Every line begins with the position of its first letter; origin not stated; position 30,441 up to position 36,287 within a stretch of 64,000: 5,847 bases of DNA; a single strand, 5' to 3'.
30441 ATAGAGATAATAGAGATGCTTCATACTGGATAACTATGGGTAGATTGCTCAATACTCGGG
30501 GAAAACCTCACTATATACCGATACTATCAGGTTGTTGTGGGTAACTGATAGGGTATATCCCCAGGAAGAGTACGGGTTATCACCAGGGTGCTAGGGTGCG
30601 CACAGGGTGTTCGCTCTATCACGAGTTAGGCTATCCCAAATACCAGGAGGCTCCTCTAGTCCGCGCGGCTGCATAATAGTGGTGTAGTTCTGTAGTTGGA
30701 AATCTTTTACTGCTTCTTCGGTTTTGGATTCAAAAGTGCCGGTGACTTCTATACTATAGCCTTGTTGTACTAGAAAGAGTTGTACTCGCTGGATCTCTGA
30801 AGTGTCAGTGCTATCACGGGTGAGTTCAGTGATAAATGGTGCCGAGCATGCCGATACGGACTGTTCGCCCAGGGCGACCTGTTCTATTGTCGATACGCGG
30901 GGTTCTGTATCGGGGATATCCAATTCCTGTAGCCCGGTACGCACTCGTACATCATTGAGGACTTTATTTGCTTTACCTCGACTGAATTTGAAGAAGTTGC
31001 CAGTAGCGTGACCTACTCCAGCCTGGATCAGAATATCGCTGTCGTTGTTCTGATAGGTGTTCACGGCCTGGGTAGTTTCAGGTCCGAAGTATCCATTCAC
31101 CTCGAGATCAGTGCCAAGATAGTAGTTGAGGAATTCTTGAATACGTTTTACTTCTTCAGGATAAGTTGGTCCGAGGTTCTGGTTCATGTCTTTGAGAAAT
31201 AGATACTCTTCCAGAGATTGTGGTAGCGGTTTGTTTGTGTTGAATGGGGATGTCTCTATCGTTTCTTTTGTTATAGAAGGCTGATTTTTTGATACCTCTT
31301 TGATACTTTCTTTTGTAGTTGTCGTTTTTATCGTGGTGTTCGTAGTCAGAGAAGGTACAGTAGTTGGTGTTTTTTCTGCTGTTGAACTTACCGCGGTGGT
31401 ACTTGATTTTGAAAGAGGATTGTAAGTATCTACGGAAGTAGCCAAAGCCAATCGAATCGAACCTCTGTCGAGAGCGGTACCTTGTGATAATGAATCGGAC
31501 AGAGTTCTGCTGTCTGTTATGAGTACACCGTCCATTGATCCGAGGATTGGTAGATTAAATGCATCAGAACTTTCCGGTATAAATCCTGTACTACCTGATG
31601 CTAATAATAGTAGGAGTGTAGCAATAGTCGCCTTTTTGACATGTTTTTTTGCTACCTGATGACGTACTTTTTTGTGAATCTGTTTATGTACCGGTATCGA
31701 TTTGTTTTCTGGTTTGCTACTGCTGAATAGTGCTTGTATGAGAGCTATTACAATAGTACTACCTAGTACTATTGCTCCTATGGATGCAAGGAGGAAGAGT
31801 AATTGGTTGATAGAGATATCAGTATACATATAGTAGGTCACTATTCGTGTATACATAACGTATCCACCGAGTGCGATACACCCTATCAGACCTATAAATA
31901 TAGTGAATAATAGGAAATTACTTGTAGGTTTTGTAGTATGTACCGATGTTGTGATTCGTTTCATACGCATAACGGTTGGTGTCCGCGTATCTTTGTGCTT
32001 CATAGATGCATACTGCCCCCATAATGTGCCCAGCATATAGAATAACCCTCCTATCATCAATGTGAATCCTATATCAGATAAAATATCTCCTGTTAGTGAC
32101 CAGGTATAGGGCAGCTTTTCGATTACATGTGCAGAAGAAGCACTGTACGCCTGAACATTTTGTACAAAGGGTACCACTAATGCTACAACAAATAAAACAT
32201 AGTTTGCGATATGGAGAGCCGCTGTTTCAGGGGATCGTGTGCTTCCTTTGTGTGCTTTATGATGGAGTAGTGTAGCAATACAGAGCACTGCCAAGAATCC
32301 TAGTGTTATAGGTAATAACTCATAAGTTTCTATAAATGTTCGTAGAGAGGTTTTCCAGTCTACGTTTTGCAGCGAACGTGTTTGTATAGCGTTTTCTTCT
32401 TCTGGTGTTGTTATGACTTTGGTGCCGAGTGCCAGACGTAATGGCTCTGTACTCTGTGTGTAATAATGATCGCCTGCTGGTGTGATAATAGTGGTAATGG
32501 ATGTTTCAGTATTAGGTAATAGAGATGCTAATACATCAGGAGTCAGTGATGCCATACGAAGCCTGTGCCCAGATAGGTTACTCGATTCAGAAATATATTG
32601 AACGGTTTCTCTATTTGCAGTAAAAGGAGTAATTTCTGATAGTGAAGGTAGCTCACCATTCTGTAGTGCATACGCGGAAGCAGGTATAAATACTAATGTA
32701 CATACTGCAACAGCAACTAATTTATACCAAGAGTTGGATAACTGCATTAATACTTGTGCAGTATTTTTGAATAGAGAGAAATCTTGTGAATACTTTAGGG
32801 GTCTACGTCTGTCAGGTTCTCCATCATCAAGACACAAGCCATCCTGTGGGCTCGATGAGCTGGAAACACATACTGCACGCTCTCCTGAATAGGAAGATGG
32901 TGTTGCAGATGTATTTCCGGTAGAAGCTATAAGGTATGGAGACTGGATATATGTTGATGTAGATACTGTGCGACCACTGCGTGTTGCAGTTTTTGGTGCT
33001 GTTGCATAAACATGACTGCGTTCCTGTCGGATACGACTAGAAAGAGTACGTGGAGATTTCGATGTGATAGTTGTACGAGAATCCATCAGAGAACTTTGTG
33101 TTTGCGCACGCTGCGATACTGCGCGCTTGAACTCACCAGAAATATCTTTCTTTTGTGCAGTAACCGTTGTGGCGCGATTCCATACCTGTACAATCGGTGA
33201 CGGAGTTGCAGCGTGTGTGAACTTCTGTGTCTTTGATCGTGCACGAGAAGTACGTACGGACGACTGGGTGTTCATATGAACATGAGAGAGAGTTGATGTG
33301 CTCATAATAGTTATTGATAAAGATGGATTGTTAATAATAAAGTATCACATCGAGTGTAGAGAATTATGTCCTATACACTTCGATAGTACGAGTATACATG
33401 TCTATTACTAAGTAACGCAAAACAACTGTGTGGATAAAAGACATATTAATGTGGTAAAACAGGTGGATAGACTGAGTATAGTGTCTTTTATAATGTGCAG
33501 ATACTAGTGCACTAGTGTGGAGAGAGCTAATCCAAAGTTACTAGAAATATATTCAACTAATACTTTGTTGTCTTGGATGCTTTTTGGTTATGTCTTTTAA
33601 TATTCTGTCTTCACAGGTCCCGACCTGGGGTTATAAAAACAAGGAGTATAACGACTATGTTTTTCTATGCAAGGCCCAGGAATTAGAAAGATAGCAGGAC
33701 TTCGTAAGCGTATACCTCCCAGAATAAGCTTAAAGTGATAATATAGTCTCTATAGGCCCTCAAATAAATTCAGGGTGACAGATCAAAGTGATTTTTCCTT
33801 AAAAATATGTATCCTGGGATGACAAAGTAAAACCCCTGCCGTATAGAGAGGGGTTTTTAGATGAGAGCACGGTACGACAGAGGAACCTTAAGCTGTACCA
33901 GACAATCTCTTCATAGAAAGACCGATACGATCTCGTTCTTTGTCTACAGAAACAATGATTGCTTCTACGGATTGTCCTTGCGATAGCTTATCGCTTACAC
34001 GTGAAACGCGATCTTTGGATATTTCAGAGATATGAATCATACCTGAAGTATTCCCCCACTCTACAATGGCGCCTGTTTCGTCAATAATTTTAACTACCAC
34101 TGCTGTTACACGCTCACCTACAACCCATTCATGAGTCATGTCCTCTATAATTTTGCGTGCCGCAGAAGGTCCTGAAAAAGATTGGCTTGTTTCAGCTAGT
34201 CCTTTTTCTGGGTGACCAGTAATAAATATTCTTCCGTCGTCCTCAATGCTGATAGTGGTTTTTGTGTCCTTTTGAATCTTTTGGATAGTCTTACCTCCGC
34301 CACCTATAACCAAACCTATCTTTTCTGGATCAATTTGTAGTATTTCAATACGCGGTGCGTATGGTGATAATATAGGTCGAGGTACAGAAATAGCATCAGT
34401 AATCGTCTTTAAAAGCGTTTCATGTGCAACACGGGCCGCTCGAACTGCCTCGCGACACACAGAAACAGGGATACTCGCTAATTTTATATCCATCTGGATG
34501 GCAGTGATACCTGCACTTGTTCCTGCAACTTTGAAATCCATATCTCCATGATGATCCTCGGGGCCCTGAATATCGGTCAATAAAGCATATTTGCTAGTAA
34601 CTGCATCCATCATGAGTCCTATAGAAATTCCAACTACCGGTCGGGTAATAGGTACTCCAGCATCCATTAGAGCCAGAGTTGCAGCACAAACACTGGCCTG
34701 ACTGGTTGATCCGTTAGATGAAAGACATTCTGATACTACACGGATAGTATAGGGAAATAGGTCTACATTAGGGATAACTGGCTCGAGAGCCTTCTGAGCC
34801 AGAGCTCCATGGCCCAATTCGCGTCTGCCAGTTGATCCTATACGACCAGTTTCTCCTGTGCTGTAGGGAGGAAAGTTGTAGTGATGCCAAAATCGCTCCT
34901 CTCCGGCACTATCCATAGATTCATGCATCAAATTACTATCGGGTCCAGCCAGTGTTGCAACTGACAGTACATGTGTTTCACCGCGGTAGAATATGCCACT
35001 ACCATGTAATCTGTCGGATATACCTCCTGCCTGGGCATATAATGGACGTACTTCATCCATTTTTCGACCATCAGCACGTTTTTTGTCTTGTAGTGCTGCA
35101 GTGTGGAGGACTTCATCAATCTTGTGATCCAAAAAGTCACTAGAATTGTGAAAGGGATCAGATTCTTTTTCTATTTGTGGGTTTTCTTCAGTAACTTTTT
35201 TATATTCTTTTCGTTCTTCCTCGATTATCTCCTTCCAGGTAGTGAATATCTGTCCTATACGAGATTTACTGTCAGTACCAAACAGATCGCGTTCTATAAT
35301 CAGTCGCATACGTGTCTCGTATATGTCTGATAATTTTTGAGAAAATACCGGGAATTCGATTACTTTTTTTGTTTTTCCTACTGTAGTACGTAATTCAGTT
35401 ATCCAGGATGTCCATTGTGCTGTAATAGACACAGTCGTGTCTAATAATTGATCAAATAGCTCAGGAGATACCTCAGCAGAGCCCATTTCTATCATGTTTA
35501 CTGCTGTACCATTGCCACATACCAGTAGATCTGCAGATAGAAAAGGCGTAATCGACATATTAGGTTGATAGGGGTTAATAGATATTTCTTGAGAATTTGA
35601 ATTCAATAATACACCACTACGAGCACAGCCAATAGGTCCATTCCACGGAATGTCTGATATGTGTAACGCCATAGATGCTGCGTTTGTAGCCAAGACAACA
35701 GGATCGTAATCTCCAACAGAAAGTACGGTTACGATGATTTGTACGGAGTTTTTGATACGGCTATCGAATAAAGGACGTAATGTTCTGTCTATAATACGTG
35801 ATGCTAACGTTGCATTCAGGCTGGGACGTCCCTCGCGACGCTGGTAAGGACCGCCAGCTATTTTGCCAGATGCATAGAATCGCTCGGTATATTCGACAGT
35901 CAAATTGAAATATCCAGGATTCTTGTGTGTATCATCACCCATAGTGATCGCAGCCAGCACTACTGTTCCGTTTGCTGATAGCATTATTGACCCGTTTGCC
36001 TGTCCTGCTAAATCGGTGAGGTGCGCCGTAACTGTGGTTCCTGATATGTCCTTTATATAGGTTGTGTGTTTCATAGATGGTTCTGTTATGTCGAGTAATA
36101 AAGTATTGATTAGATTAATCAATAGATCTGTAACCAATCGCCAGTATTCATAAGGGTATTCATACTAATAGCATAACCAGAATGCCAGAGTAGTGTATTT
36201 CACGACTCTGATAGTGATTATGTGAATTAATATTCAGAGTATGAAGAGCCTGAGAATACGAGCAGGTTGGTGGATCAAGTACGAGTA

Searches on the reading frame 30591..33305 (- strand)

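Call 8: search_protein_families(library=pfam, proteins=[window:30591-33305:-], max_evalue=0.01)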
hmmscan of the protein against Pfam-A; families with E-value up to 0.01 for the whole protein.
window:30591-33305:- (904 aa): 2 families
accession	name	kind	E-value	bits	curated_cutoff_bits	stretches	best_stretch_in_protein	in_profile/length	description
PF01471.23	PG_binding_1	-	6e-14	52.4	23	2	836-873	3-41/57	Putative peptidoglycan binding domain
PF09374.15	PG_binding_3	-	8e-05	23.2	24.6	1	720-762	4-45/76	Predicted Peptidoglycan domain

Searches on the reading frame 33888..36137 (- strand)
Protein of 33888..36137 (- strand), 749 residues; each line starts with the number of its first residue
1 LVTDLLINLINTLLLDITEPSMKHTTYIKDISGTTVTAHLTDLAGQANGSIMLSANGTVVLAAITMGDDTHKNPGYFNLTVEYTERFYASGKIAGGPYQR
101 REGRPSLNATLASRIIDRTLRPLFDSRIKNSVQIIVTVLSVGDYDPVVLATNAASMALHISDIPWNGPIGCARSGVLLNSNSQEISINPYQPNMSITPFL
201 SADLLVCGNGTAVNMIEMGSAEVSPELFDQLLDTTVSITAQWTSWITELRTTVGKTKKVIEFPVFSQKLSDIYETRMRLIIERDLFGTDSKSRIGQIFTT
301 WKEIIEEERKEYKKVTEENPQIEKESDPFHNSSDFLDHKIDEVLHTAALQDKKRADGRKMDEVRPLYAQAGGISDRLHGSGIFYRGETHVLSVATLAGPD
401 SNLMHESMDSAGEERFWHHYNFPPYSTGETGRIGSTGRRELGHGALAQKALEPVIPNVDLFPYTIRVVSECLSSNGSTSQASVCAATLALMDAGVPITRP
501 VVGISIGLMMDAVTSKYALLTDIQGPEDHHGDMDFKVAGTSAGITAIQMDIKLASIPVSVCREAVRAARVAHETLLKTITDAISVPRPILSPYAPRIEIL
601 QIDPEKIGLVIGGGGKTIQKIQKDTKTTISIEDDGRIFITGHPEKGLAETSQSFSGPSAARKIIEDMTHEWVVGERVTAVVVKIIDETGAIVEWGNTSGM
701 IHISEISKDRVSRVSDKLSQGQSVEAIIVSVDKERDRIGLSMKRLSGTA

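Call 8: search_protein_families(library=pfam, proteins=[window:33888-36137:-], max_evalue=0.01)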
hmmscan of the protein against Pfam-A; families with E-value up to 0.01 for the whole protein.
window:33888-36137:- (749 aa): 7 families
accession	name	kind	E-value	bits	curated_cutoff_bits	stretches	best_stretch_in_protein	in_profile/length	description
PF01138.27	RNase_PH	-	3.5e-49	167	25.5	2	41-164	9-130/130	3' exoribonuclease family, domain 1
PF00575.29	S1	-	3.1e-12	47.1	22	1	673-743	4-74/74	S1 RNA binding domain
PF00013.35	KH_1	-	5.1e-09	36.2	21.5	1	599-644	3-55/66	KH domain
PF03725.20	RNase_PH_C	-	5.6e-05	23.5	20.8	0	500-553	2-51/67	3' exoribonuclease family, domain 2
PF23459.1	S1_RRP5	-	0.00018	22.4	27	1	674-741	4-71/72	RRP5 S1 domain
PF07650.23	KH_2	-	0.0089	16.3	22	0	599-637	28-66/78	KH domain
PF15218.11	SPATA25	-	0.0089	16.3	27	0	461-506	132-175/228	Spermatogenesis-associated protein 25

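Call 11: find_related_loci(query=window:33888-36137:-, collection=genome_contigs, flank=10000)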
Query window:33888-36137:- (749 aa) in genome_contigs; peptide patterns used: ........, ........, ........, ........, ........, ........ (x = any residue, [..] = any of these).
600 stretches matched a pattern (row limit reached: there are more); 596 encode a relative of the query (tblastn E <= 1e-3); the best 80 are kept; 80 distinct loci.
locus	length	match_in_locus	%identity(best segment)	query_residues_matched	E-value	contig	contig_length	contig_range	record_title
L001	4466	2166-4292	58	21-749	0e+0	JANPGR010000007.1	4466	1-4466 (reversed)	MAG: Candidatus Nomurabacteria bacterium isolate VAR_69_metabat_317 VAR_69_k141_1652916, whole genome shotgun sequence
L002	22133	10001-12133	52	22-744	0e+0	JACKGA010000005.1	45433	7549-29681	MAG: Candidatus Nomurabacteria bacterium isolate HK-STAS-PATE-19 HK-STAS-PATE-19_5, whole genome shotgun sequence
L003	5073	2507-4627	50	27-744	0e+0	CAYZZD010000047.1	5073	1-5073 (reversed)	MAG TPA_asm: uncultured Candidatus Saccharibacteria bacterium isolate SRP135725_co1_105 genome assembly, contig: NODE_26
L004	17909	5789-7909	50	27-744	0e+0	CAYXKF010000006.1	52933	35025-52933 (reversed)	MAG TPA_asm: uncultured Candidatus Saccharibacteria bacterium isolate SRP257259_co1_189 genome assembly, contig: NODE_57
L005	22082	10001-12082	49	22-743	0e+0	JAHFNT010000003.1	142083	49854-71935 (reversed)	MAG: Candidatus Nomurabacteria bacterium isolate nzgw487 NODE_86_length_142084_cov_5.254933, whole genome shotgun sequen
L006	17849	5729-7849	48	22-743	0e+0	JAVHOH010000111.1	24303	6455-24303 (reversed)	MAG: Candidatus Paceibacterota bacterium isolate WB02no19_35_22 NODE_855_length_24303_cov_14.070934, whole genome shotgu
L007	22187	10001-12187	47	2-743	0e+0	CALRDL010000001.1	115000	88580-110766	MAG: Candidatus Nomurabacteria bacterium isolate TH-11nov19-85 genome assembly, contig: TH-11nov19-C196, whole genome sh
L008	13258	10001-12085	48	21-743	0e+0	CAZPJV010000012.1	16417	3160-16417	MAG TPA_asm: uncultured Candidatus Saccharibacteria bacterium isolate binchicken_co251_138 genome assembly, contig: NODE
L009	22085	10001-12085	47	21-743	0e+0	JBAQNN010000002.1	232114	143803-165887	MAG: Minisyncoccia bacterium isolate MFD12002_ilm_asm_bin51 k127_95506, whole genome shotgun sequence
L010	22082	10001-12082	48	21-743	0e+0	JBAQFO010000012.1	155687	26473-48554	MAG: Minisyncoccia bacterium isolate MFD12003_ilm_asm_bin26 k127_82113, whole genome shotgun sequence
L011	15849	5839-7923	48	21-743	0e+0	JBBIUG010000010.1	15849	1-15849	MAG: Candidatus Nomurabacteria bacterium isolate STF170223_bin_48 NODE_858_length_15849_cov_5.127010, whole genome shotg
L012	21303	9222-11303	47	22-743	0e+0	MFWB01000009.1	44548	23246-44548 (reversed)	MAG: Candidatus Nomurabacteria bacterium RIFOXYB1_FULL_39_16 rifoxyb1_full_scaffold_273, whole genome shotgun sequence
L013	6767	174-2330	48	17-743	0e+0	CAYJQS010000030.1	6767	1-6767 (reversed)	MAG TPA_asm: uncultured Candidatus Saccharibacteria bacterium isolate ERP125453_co1_243 genome assembly, contig: NODE_14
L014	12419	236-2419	48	21-744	0e+0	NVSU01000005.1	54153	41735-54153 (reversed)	MAG: Candidatus Wolfebacteria bacterium isolate NORP133 Contig_source1383C_1437, whole genome shotgun sequence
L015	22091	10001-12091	47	22-743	0e+0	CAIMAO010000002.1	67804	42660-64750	uncultured bacterium isolate AM-lipid-01-D8_bin-1576 genome assembly, contig: bin-1576:02/46, whole genome shotgun seque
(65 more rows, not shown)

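Call 34: find_encoding_contigs(protein=window:33888-36074:-, flank=10000, max_places=10)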
Protein window:33888-36074:- (728 aa): 2 contigs read that carry it; 2 places shown.
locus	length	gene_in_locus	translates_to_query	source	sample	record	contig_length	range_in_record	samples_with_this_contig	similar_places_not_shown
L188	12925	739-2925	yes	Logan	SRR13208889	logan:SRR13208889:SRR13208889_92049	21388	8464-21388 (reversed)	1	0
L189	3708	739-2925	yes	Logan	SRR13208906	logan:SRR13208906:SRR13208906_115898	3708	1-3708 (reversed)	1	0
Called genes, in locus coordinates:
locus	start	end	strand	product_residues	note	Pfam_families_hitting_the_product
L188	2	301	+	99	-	?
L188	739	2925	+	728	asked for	PF01138:RNase_PH, PF00013:KH_1, PF00575:S1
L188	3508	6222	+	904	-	PF01471:PG_binding_1 (weak)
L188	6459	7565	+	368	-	PF00712:DNA_pol3_beta, PF02767:DNA_pol3_beta_2, PF02768:DNA_pol3_beta_3 (weak)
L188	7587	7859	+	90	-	-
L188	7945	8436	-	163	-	PF14385:DUF4416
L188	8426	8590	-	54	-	-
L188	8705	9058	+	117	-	PF00584:SecE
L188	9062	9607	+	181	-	PF02357:NusG, PF00467:KOW (weak)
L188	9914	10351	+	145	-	-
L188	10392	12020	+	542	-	PF00493:MCM (faint), PF13541:ChlI, PF00158:Sigma54_activat (faint), PF01078:Mg_chelatase, PF07728:AAA_5 (faint), PF13335:Mg_chelatase_C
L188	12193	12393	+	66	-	-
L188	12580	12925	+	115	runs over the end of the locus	PF18908:DUF5663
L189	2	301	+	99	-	?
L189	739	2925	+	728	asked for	PF01138:RNase_PH, PF00013:KH_1, PF00575:S1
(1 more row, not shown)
